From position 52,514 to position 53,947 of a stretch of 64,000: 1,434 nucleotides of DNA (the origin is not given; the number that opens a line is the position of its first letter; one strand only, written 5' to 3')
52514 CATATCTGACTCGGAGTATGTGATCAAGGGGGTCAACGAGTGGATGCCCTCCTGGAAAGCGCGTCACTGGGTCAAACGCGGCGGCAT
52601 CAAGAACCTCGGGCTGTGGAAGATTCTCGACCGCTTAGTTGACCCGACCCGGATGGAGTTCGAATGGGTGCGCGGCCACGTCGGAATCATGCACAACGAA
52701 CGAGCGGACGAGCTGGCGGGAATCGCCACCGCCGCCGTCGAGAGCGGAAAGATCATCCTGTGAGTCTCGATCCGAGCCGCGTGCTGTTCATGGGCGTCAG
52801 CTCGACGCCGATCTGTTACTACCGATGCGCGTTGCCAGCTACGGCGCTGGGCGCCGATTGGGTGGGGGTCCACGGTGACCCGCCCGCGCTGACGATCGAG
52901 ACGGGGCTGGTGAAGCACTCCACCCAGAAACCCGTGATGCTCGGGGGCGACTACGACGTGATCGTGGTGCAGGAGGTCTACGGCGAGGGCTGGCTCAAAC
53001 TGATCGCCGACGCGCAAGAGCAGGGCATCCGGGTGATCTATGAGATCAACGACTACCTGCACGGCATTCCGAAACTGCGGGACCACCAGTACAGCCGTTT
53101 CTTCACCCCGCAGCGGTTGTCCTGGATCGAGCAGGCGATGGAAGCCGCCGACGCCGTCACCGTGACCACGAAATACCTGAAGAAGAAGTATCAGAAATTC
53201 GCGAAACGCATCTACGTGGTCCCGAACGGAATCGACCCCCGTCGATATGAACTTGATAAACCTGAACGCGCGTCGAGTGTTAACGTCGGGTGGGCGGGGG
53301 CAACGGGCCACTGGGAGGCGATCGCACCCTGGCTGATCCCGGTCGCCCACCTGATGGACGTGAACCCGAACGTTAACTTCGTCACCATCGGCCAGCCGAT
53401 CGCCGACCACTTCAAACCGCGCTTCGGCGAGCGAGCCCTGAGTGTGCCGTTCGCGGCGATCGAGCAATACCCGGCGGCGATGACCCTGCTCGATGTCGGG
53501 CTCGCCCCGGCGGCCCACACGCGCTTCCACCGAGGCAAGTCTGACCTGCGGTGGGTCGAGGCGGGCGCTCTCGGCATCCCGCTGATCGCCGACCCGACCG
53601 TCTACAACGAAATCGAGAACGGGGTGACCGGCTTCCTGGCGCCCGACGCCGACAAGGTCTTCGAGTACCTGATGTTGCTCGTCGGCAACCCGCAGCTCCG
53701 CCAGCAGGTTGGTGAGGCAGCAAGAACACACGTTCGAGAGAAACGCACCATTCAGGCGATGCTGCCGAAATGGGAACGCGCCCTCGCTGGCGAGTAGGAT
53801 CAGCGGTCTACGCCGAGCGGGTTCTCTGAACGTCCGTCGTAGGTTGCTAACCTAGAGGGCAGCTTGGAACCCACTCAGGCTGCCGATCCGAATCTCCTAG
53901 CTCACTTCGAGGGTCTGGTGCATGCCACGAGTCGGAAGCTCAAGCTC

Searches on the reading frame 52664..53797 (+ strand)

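Call 24: search_protein_families(library=pfam, proteins=[window:52664-53797:+], max_evalue=0.01)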
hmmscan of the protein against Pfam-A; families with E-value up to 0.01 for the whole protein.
window:52664-53797:+ (377 aa): 3 families
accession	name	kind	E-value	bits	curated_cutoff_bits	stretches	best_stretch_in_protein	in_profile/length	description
PF13439.12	Glyco_transf_4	-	5.1e-09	36.8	28.5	1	95-194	71-170/170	Glycosyltransferase Family 4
PF13524.12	Glyco_trans_1_2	-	3.7e-07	30.6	25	1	235-365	13-137/144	Glycosyl transferase-like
PF13692.12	Glyco_trans_1_4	-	0.00052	20.7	27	1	220-334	16-134/142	Glycosyl transferases group 1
